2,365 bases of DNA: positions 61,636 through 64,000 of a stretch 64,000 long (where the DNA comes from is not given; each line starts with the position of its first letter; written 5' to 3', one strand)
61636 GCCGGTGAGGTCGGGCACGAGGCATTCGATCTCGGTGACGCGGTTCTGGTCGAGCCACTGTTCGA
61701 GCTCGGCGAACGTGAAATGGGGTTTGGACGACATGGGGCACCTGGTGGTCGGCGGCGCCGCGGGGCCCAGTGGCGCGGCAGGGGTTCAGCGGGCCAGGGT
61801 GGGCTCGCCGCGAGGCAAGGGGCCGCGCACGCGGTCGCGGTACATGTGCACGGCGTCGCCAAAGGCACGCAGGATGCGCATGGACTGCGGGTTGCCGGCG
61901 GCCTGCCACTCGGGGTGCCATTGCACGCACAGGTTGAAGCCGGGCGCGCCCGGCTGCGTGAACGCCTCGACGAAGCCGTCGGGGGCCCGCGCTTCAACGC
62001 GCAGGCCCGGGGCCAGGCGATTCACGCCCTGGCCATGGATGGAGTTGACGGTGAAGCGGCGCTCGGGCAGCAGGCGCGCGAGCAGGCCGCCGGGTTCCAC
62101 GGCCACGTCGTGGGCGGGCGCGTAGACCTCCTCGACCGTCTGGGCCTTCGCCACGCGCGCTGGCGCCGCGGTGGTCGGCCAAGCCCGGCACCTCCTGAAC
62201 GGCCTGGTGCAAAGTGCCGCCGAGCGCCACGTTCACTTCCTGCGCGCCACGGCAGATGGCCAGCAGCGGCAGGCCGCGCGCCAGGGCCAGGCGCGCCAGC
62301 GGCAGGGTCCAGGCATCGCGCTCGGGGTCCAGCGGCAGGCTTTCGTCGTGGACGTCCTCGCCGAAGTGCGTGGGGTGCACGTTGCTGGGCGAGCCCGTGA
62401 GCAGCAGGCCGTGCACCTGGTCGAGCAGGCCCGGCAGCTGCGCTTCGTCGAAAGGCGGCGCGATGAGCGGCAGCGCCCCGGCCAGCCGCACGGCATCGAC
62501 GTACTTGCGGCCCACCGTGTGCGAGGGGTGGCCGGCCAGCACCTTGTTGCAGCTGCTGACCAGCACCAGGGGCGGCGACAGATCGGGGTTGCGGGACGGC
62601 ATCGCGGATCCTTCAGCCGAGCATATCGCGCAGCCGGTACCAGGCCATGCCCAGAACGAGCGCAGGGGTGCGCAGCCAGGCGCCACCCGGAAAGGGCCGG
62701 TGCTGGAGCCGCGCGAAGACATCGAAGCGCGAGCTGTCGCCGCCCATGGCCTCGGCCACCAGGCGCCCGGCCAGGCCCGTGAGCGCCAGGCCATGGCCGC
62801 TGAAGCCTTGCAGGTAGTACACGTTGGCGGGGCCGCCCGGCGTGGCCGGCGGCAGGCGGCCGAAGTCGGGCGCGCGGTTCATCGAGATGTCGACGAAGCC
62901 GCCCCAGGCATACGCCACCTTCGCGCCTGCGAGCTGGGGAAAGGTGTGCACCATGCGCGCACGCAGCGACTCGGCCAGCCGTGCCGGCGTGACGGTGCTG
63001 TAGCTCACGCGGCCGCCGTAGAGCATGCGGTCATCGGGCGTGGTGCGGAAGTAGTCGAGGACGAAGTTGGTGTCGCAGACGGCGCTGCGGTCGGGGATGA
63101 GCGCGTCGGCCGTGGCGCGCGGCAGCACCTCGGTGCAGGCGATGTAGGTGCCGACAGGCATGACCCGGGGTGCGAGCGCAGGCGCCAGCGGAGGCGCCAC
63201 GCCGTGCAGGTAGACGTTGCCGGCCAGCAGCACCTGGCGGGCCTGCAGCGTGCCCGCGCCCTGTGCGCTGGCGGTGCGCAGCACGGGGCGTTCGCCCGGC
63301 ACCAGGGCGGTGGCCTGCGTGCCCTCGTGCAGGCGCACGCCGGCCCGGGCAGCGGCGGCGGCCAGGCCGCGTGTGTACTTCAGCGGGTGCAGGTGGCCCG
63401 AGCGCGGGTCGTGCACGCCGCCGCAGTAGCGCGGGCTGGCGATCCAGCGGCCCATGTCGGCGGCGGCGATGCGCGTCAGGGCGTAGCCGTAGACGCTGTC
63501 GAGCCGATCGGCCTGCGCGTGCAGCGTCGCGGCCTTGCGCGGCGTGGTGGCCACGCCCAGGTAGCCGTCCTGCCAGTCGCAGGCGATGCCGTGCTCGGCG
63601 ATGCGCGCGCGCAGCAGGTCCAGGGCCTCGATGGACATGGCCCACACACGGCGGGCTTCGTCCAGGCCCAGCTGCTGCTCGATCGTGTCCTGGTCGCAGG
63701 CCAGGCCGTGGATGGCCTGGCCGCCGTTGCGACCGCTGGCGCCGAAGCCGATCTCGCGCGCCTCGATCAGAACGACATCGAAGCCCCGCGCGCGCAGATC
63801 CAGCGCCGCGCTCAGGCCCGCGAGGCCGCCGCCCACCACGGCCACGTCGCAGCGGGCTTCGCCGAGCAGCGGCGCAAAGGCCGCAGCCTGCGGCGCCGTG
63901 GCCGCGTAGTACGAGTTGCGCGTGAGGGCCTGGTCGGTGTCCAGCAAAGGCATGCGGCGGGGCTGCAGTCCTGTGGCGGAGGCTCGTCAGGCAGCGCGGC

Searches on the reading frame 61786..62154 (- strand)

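Call 38: search_protein_families(library=pfam, proteins=[window:61786-62154:-], max_evalue=0.00001)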
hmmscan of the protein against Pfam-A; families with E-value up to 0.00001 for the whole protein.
window:61786-62154:- (122 aa): 1 family
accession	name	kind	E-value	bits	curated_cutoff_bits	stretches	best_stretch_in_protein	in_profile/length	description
PF07722.19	Peptidase_C26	-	1.1e-24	87.9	20.5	1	7-82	144-219/219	Peptidase C26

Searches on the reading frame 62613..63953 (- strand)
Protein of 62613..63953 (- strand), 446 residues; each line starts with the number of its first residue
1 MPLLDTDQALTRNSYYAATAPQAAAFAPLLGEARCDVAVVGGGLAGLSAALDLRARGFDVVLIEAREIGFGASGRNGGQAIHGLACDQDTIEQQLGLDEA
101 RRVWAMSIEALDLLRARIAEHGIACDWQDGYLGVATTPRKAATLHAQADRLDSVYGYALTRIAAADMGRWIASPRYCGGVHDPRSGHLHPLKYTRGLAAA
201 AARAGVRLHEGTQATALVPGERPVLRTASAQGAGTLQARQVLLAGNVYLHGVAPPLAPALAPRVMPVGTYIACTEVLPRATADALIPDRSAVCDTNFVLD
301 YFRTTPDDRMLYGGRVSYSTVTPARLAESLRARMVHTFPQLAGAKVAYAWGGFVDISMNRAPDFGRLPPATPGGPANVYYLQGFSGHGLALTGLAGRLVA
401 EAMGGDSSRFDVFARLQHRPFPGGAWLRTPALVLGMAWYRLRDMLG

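Call 38: search_protein_families(library=pfam, proteins=[window:62613-63953:-], max_evalue=0.00001)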
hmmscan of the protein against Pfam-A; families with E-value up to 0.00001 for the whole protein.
window:62613-63953:- (446 aa): 6 families
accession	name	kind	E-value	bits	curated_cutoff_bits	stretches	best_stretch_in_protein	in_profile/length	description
PF01266.30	DAO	-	2.1e-67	228.6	27.9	1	36-401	1-352/353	FAD dependent oxidoreductase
PF00890.30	FAD_binding_2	-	2.1e-07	30.9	20.4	1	36-259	1-207/414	FAD binding domain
PF07992.20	Pyr_redox_2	-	5.9e-07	29.6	26.1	1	36-67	2-31/291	Pyridine nucleotide-disulphide oxidoreductase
PF13450.12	NAD_binding_8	-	1e-06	29.4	21.9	1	39-68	1-30/68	NAD(P)-binding Rossmann-like domain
PF01494.25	FAD_binding_3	-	6.1e-06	26.1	22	0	34-67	1-34/349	FAD binding domain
PF01946.23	Thi4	-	7.9e-06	25.7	26.2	0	26-86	9-69/235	Thi4 family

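Call 59: find_encoding_contigs(protein=window:62613-63950:-, flank=10000, max_places=1)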
Protein window:62613-63950:- (445 aa): no gene with exactly this product is on record in the collection.

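Call 61: find_encoding_contigs(protein=window:62616-63953:-, flank=10000, max_places=1)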
Protein window:62616-63953:- (446 aa): 3 contigs read that carry it; 1 place shown.
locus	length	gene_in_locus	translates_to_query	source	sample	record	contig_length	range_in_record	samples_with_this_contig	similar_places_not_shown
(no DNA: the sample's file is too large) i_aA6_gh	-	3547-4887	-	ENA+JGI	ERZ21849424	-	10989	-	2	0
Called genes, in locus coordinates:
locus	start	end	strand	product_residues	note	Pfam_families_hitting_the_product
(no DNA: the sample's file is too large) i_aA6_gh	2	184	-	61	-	?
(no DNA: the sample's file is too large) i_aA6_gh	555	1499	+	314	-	PF00491:Arginase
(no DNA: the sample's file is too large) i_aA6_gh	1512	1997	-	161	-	PF13404:HTH_AsnC-type, PF13412:HTH_24, PF01047:MarR (weak), PF01037:AsnC_trans_reg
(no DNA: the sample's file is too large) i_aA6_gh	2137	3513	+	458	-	PF00202:Aminotran_3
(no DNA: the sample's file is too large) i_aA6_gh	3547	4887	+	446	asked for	PF01946:Thi4 (weak), PF00890:FAD_binding_2 (weak), PF01266:DAO, PF01494:FAD_binding_3 (weak), PF07992:Pyr_redox_2 (weak), PF13450:NAD_binding_8 (weak)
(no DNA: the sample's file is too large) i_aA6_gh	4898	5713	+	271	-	PF07722:Peptidase_C26, PF00117:GATase (weak)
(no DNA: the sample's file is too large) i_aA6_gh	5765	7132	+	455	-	PF03951:Gln-synt_N (weak), PF00120:Gln-synt_C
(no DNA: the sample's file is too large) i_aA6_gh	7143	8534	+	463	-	PF00202:Aminotran_3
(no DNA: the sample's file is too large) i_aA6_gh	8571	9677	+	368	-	PF01547:SBP_bac_1, PF13416:SBP_bac_8, PF13343:SBP_bac_6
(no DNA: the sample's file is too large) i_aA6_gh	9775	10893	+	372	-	PF00005:ABC_tran, PF08402:TOBE_2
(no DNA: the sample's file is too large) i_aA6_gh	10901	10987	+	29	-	?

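Call 67: search_protein_families(library=ncbifam, proteins=[window:62616-63953:-], max_evalue=1e-10)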
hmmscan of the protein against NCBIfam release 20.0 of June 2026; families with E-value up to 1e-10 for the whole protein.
window:62616-63953:- (446 aa): 5 families
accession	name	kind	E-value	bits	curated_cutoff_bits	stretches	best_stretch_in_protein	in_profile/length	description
TIGR03329.1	Phn_aa_oxid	hypoth_equivalog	4.4e-46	157.6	632.8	1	20-403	10-391/460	putative aminophosphonate oxidoreductase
NF050086.1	pipecolate_AmaA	exception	3.7e-41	141.1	600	1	14-403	5-380/425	L-pipecolate oxidase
TIGR03197.1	MnmC_Cterm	equivalog_domain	3.2e-16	59.4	174.2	1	36-245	1-199/400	FAD-dependent 5-carboxymethylaminomethyl-2-thiouridine(34) oxidoreductase MnmC1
NF002480.1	PRK01747.1-1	equivalog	3.9e-15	55.3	540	1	31-251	245-454/645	bifunctional tRNA (5-methylaminomethyl-2-thiouridine)(34)-methyltransferase MnmC2/FAD-dependent 5-carboxymethylaminomethyl-2-thiouridine(34)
TIGR02352.1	thiamin_ThiO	equivalog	2.3e-13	50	250.8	1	37-400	1-344/351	glycine oxidase ThiO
